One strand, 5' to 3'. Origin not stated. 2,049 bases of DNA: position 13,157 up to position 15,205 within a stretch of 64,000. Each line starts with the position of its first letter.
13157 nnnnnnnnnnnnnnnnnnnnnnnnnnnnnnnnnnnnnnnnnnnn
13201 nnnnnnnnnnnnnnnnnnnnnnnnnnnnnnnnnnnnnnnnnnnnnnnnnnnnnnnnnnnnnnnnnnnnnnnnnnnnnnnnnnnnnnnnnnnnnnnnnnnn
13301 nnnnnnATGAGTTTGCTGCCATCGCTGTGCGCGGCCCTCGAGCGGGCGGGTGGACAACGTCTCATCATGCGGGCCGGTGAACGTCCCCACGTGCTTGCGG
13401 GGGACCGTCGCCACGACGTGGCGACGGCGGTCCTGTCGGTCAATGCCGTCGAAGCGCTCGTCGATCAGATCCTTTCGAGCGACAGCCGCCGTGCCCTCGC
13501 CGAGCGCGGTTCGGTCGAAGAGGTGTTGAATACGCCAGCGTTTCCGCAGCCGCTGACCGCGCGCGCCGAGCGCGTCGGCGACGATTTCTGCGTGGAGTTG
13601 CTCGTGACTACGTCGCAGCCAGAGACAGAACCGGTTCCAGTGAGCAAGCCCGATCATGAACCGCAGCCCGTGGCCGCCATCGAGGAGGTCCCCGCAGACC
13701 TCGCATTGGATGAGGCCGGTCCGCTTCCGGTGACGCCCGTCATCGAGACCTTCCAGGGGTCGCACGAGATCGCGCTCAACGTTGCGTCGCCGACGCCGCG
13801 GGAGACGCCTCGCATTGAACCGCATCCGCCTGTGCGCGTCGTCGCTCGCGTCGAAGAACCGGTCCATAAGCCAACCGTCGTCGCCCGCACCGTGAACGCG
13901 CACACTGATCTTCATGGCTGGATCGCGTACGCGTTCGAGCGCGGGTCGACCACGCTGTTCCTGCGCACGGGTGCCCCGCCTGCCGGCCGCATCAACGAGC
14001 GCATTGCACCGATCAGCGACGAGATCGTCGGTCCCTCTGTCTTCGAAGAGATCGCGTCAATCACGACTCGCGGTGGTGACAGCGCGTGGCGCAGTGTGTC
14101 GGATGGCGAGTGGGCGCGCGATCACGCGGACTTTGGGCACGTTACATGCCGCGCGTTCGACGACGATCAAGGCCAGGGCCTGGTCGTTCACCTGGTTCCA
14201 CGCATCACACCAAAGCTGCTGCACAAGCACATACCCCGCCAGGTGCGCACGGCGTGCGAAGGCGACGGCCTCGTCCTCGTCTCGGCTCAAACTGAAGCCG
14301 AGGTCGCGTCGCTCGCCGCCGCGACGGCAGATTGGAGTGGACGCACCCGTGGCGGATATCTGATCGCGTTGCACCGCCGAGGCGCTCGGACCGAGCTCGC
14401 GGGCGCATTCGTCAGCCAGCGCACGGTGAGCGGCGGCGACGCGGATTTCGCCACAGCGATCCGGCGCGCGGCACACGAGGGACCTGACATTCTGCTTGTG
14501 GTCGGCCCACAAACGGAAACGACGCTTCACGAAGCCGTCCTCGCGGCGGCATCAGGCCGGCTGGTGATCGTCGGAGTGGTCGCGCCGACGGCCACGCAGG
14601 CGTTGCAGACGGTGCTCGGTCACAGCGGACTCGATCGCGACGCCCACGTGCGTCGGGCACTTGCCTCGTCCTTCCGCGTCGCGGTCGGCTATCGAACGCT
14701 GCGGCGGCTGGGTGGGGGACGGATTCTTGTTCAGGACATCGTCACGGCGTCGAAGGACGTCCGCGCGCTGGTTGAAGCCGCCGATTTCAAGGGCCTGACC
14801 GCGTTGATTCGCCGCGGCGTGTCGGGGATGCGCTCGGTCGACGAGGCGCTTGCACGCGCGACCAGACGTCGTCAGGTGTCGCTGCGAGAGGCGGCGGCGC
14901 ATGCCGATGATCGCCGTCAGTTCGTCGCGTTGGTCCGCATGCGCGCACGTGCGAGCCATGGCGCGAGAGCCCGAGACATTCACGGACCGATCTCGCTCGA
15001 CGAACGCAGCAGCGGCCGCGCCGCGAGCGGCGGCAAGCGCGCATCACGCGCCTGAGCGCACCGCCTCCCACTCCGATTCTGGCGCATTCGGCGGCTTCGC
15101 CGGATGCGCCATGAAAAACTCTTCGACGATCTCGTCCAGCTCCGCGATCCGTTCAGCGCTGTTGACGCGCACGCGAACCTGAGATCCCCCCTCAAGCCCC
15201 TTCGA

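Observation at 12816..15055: PilZ protein translationally coupled to a PilT-fold pseudo-ATPase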

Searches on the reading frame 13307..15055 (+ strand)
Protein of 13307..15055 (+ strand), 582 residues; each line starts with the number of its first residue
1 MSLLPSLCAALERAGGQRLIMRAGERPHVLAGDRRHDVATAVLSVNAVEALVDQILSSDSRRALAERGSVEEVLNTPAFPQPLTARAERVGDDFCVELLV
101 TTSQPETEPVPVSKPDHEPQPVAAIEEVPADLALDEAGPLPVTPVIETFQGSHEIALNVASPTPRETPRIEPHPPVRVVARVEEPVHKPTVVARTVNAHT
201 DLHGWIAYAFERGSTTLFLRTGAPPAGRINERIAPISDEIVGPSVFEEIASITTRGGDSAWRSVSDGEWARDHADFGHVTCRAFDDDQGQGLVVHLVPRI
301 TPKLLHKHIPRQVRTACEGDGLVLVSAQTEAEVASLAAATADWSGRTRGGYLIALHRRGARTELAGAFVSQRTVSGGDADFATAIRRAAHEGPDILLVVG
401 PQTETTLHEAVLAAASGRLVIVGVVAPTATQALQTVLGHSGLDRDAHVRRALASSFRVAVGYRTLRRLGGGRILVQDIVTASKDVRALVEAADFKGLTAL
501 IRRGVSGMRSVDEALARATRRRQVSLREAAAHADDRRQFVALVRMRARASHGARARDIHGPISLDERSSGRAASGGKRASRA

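Call 3: search_protein_families(library=pfam, proteins=[window:13307-15055:+], max_evalue=0.1)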
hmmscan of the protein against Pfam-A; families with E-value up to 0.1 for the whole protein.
window:13307-15055:+ (582 aa): 0 families

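Call 4: search_protein_families(library=ncbifam, proteins=[window:13307-15055:+], max_evalue=0.1)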
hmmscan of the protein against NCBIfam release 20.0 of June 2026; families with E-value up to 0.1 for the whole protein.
window:13307-15055:+ (582 aa): 3 families
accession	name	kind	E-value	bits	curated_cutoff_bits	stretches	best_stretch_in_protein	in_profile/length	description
TIGR01420.1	pilT_fam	subfamily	1.3e-29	103.5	319.1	1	202-536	2-341/343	PilT/PilU family type 4a pilus ATPase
TIGR02525.1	plasmid_TraJ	equivalog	0.0007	18.7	368.3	1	264-495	94-328/372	plasmid transfer ATPase TraJ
TIGR02524.1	dot_icm_DotB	equivalog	0.022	14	463.3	1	292-506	105-326/358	Dot/Icm type IV secretion system ATPase DotB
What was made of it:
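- On PilT/PilU retraction ATPase (TIGR01420 / Pfam T2SSE PF00437): TIGR01420 scores 103.5 bits against a cut-off of 319.1 (call 4).
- Homology and fold: TIGR01420 E=1.3e-29, end to end (call 4). The NCBIfam score is far below the family cut-off (103.5 against 319.1, call 4).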

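Call 5: search_solved_structures(query=window:13307-15055:+, max_evalue=0.01, show_alignments=2)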
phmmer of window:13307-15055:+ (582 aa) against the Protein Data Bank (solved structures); distinct sequences matched with E-value up to 0.01: 9.
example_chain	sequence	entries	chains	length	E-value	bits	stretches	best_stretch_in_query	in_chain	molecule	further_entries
9n32_A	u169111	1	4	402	2.2e-21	79.4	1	198-548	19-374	PilU protein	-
2gsz_A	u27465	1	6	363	2.2e-19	72.8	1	207-545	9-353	twitching motility protein PilT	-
2ewv_A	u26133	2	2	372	2.5e-19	72.6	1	206-545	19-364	twitching motility protein PilT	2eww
3jvu_A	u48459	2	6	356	9.9e-18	67.4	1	203-532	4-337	Twitching mobility protein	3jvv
5fl3_A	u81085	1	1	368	2.5e-17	66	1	214-543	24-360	PILI RETRACTION PROTEIN PILT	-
2eyu_A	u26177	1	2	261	1.9e-16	63.2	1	302-545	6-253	twitching motility protein PilT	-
10my_A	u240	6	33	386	5.1e-11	45.2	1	214-547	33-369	PilT/PilU family type 4a pilus ATPase | Twitching motility protein PilT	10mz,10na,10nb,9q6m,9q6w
5zfq_A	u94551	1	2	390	4.5e-09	38.8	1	201-543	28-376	Twitching motility pilus retraction protein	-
6ojx_A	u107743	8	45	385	2.2e-07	33.2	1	200-535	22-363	Twitching motility pilus retraction ATPase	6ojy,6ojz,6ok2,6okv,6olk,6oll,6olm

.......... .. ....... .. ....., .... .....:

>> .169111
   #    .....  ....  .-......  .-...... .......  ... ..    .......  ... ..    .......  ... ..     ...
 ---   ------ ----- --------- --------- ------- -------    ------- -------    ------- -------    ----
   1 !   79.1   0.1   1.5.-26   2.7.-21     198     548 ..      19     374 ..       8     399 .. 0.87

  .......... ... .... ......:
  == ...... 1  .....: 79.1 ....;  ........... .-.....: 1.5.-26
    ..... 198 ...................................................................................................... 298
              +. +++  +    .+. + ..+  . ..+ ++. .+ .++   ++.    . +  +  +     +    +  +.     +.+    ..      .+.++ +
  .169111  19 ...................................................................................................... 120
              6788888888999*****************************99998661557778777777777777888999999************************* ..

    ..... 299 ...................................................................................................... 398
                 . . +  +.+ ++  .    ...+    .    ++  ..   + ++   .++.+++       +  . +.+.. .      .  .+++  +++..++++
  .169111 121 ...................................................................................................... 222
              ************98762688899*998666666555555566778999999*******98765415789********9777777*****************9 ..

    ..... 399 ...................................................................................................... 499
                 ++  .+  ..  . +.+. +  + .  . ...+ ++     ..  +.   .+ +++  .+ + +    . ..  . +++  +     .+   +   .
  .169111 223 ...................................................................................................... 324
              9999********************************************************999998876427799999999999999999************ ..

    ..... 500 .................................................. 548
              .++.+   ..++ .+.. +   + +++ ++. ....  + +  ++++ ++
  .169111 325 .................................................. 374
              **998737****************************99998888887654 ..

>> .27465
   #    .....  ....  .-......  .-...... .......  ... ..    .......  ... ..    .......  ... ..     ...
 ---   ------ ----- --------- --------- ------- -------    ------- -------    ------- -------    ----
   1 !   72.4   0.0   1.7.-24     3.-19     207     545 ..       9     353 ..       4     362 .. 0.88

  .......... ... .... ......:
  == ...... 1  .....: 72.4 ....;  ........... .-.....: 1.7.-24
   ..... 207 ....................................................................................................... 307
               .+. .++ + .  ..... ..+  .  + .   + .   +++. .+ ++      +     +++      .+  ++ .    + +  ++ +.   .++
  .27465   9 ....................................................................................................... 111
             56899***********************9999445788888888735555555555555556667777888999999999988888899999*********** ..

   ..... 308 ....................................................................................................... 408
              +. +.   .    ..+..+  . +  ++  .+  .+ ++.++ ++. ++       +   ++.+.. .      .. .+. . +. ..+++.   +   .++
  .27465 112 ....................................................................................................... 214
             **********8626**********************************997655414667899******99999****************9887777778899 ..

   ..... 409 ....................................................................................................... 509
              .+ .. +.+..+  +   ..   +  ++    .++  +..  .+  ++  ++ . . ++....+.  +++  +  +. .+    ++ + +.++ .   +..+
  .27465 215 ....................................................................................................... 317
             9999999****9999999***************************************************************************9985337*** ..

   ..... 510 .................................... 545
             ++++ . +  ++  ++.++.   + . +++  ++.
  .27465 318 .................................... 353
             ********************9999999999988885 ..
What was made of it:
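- Checked: NCBIfam TIGR01420 gives E=1.3e-29 over profile positions 2-341 of 343 (call 4). phmmer against the PDB gives PilU 9n32 at 2e-21 and PilT 2gsz/2ewv at 2e-19 (call 5). Motif substitutions, read from the HMMER alignment to Aquifex PilT (call 5):
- PDB PilU/PilT at 2e-21 to 2e-19 (call 5).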

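Call 6: find_homologous_proteins(query=window:13307-15055:+, max_evalue=0.001)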
Query window:13307-15055:+ (582 aa): 270 proteins with E <= 0.001 among 8000 candidates; the best 120 are listed.
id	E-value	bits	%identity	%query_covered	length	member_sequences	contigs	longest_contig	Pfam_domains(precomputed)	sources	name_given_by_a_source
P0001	0.0e+0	1253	99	100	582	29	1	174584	-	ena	-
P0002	0.0e+0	1186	95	100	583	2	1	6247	-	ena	-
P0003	0.0e+0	1106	89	100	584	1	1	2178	-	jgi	-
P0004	1.3e-293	993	80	100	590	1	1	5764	-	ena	-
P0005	1.0e-292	990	78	100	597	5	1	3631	-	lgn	-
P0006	2.6e-282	956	78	100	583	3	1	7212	-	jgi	jgi:Tfp pilus assembly pilus retraction ATPase PilT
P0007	1.6e-230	785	65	97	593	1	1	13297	-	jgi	jgi:Tfp pilus assembly pilus retraction ATPase PilT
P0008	2.2e-230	784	65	97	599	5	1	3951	-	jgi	jgi:Tfp pilus assembly pilus retraction ATPase PilT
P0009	1.5e-229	781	64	97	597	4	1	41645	-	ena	-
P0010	1.8e-228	778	62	97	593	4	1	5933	-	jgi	-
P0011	3.8e-227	773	65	97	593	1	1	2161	-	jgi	jgi:Tfp pilus assembly pilus retraction ATPase PilT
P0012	1.5e-225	768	63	97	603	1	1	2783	-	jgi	jgi:Tfp pilus assembly pilus retraction ATPase PilT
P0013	1.0e-224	765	64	97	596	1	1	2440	-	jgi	jgi:Tfp pilus assembly pilus retraction ATPase PilT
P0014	3.4e-224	764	64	97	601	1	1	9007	-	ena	-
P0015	1.5e-223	762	64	97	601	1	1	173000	-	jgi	jgi:Tfp pilus assembly pilus retraction ATPase PilT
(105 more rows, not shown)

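Call 10: find_related_loci(query=A1, collection=genome_contigs, flank=8000)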
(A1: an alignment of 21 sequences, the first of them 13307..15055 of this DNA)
Query A1 (582 aa) in genome_contigs; peptide patterns used: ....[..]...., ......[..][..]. (x = any residue, [..] = any of these).
84 stretches matched a pattern; 14 encode a relative of the query (tblastn E <= 1e-3); 13 distinct loci.
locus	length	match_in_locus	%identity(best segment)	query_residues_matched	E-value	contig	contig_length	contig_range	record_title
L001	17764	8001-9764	59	1-579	0e+0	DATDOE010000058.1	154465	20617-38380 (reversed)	MAG TPA_asm: Vicinamibacterales bacterium isolate SMAG_U7885 k141_870532, whole genome shotgun sequence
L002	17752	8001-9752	56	1-566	0e+0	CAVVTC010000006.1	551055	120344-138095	MAG: uncultured Acidobacteriota bacterium isolate MFD02840.bin.2.88 genome assembly, contig: contig_16057, whole genome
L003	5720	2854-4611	57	1-566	0e+0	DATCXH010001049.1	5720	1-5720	MAG TPA_asm: Vicinamibacterales bacterium isolate SMAG_U7434 k141_585157, whole genome shotgun sequence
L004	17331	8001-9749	56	1-554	0e+0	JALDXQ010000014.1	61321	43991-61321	MAG: Acidobacteriota bacterium isolate MCT-CON-06 NODE_22_length_61321_cov_7.681602, whole genome shotgun sequence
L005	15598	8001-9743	54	1-554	0e+0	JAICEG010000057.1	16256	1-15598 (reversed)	MAG: Vicinamibacteria bacterium isolate BD_FP_2_bin.1 k141_2166656_length_16256_cov_40.8058, whole genome shotgun sequen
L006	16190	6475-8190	56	1-571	0e+0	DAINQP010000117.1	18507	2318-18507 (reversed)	MAG TPA_asm: Vicinamibacterales bacterium isolate CTOTU21637 NODE_803_length_18507_cov_6.065413, whole genome shotgun se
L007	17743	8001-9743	53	1-554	0e+0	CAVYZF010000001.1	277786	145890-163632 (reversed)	MAG: uncultured Acidobacteriota bacterium isolate MFD02242.bin.1.226 genome assembly, contig: contig_10689, whole genome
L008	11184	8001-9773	57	1-566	0e+0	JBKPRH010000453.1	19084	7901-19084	MAG: Acidobacteriota bacterium isolate GS_EKS_MAG_00054 GS_EKS_000001995822, whole genome shotgun sequence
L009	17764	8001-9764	54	1-550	1e-176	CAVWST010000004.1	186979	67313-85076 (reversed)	MAG: uncultured Acidobacteriota bacterium isolate MFD05454.bin.2.212 genome assembly, contig: contig_116515, whole genom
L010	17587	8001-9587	52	1-548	6e-161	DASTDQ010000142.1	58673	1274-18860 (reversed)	MAG TPA_asm: Vicinamibacterales bacterium isolate SMAG_U825 k141_94418, whole genome shotgun sequence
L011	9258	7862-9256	53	1-455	2e-142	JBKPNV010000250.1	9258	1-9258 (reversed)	MAG: Acidobacteriota bacterium isolate GS_HAYS_MAG_00031 GS_HAYS_000000657937, whole genome shotgun sequence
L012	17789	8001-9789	53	1-550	7e-163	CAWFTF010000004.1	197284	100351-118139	MAG: uncultured Acidobacteriota bacterium isolate MFD00392.bin.3.433 genome assembly, contig: contig_14692, whole genome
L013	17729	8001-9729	60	1-578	8e-170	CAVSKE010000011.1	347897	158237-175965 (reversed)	MAG: uncultured Acidobacteriota bacterium isolate MFD02360.bin.2.183 genome assembly, contig: contig_16357, whole genome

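Call 13: predict_structure(alignment_id=A1)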
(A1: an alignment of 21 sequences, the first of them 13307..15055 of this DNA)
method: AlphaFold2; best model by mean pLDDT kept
length: 582 residues; sequences in the alignment: 21
mean_pLDDT: 72.1   pTM: 0.48
mean pLDDT of the five models: 72.1, 70.2, 68.7, 67.0, 64.8
residues with pLDDT >= 90: 94; 70-90: 300; 50-70: 61; < 50: 127
segments of 3 or more residues with pLDDT < 50: 104-196, 358-360, 554-582
pLDDT, mean of each block of 10 residues (from residue 1): 80 87 90 82 85 90 90 84 89 88 49 37 36 32 30 31 35 34 30 46 84 83 83 81 83 67 79 74 85 76 71 89 90 82 70 63 57 73 87 82 85 90 91 79 78 93 80 87 91 89 85 89 87 88 82 45 33 32 31
secondary structure, 60 per line:
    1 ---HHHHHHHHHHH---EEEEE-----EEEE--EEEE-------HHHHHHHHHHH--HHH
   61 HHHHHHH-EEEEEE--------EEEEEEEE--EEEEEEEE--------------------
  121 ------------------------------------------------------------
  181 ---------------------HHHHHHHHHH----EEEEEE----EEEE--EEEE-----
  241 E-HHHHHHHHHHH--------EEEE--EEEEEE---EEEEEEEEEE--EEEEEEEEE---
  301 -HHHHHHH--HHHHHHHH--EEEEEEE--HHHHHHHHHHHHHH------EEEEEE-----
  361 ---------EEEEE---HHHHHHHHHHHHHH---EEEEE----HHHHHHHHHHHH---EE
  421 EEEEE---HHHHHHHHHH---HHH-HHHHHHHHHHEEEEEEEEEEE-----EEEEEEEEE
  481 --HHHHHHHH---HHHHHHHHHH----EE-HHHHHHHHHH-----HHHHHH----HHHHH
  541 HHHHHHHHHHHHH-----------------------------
elements in order: H4-14 E18-22 E28-31 E34-37 H45-55 H58-67 E69-74 E83-90 E93-100 H202-211 E216-221 E226-229 E232-235 H243-253 E262-265 E268-273 E277-286 E289-297 H302-308 H311-318 E321-327 H330-343 E350-355 E370-374 H378-391 E395-399 H404-415 E419-425 H429-438 H446-455 E456-466 E472-480 H483-490 H494-503 H511-520 H526-531 H536-553
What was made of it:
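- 13616..13894 (+): Pro/Glu-rich disordered linker (res 104-196), variable in length and sequence. pLDDT <50 (call 13).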

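Call 16: fold_search(model_id=the predicted structure, library=pdb)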
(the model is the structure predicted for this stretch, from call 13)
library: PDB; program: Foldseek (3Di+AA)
matches with E <= 10: 1533; with E <= 0.001: 94
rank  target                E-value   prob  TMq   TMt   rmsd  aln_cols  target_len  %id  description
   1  9n32_B                6.5e-20  1.00  0.38  0.59   9.0       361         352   21  PilU from Pseudomonas aeruginosa: C3ocococ conformation (released 2025-12-10)
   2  9n32_C                9.6e-20  1.00  0.38  0.60   9.2       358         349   20  PilU from Pseudomonas aeruginosa: C3ocococ conformation (released 2025-12-10)
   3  9n32_A                1.9e-19  1.00  0.38  0.60   9.0       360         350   20  PilU from Pseudomonas aeruginosa: C3ocococ conformation (released 2025-12-10)
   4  9n32_D                2.5e-19  1.00  0.37  0.60   9.3       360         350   21  PilU from Pseudomonas aeruginosa: C3ocococ conformation (released 2025-12-10)
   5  5fl3                  3.6e-19  1.00  0.40  0.62   7.4       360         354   23  PilT2 from Thermus thermophilus (released 2015-11-11)
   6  6ojz_C                1.4e-18  1.00  0.39  0.62   7.7       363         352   19  PilT4 from Geobacter metallireducens bound to ADP with partial occupancy: C3ocococ conformation (released 2019-11-20)
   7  6ok2_A                1.9e-18  1.00  0.40  0.62   7.9       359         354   18  PilT4 from Geobacter metallireducens bound to ADP: C3ocococ conformation (released 2019-11-20)
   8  2ewv                  2.9e-18  1.00  0.37  0.60   8.4       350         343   20  Crystal Structure of the Pilus Retraction Motor PilT and Bound ADP (released 2006-11-21)
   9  6ok2_F                4.1e-18  1.00  0.39  0.61   8.9       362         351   19  PilT4 from Geobacter metallireducens bound to ADP: C3ocococ conformation (released 2019-11-20)
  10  6ojy_A                6.0e-18  1.00  0.39  0.61   7.7       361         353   19  Methylated PilT4 from Geobacter metallireducens bound to sulfate: C3ocococ conformation (released 2019-11-20)
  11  6ojz_D                9.9e-18  1.00  0.38  0.58   8.8       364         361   18  PilT4 from Geobacter metallireducens bound to ADP with partial occupancy: C3ocococ conformation (released 2019-11-20)
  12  6ojy_C                1.1e-17  1.00  0.40  0.62   7.8       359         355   18  Methylated PilT4 from Geobacter metallireducens bound to sulfate: C3ocococ conformation (released 2019-11-20)
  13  6okv_D                1.1e-17  1.00  0.39  0.61   8.6       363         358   18  PilT4 from Geobacter metallireducens bound to AMP-PNP: C2ccocco conformation (released 2019-11-20)
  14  6ojx_A                1.2e-17  1.00  0.40  0.62   8.4       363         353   18  PilT4 from Geobacter metallireducens bound to ATP (released 2019-11-20)
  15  5zfq_A                1.9e-17  1.00  0.38  0.58   8.5       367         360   18  Crystal structure of PilT-4, a retraction ATPase motor of Type IV pilus , from Geobacter sulfurreducens (released 2018-09-19)
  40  2eyu_A                1.7e-14  1.00  0.37  0.82   3.2       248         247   23  The Crystal Structure of the C-terminal Domain of Aquifex aeolicus PilT (released 2006-11-21)
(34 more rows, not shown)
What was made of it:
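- On PilT/PilU retraction ATPase (TIGR01420 / Pfam T2SSE PF00437): Calls 4, 5, 13, 16 (profile positions 2-341 of 343; Foldseek 6e-20; C-domain TM 0.82).
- Closest known: PilT/PilU type IVa pilus retraction ATPases. Same: Collinear N-domain plus RecA-like C-domain, alignable over the full length of PilT (calls 4, 5, 16).
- Checked: Foldseek of the AlphaFold model gives PilU/PilT at 6e-20 to 1e-16 (call 16).
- Foldseek 6e-20, with the C-domain at TM 0.82 (call 16). Full-length alignments to PilT/PilU reach E=2e-21 (call 5) and the fold match reaches 6e-20 (call 16).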

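Call 27: search_protein_representatives(alignment_id=A1)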
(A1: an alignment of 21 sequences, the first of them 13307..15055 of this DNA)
Query: 21 sequences, 577 profile positions. Proteins with E-value up to 0.001 (for the whole library): 4843; up to 1e-10: 1788; up to 1e-30: 204. The best 150 are listed.
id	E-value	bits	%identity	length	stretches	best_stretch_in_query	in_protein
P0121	1.2e-242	823.3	-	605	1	1-557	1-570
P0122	2.4e-169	581.3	-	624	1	1-557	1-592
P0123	6.6e-169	579.8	-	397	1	196-563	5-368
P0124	7.1e-154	530.2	-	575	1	1-561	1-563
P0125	8.0e-152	523.4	-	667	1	1-556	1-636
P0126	5.2e-151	520.7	-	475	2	200-547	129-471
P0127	3.3e-146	504.8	-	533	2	167-568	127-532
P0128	2.8e-141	488.6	-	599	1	1-555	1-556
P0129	6.6e-138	477.4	-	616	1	1-556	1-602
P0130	1.6e-137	476.2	-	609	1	1-573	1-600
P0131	6.0e-137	474.3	-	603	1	1-575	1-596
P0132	1.1e-134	466.8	-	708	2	106-562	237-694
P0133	7.6e-130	450.8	-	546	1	1-552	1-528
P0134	6.6e-126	437.8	-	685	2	109-556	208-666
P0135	5.5e-121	421.6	-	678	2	100-564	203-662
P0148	1.3e-96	341.1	-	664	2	162-555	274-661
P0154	5.7e-78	279.5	-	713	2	192-558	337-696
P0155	1.3e-72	261.9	-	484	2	191-557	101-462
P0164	3.8e-60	220.7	-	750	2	131-547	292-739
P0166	6.5e-60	219.9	-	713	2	113-545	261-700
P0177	2.4e-55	204.8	-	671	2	107-546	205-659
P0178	5.6e-55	203.6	-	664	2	105-545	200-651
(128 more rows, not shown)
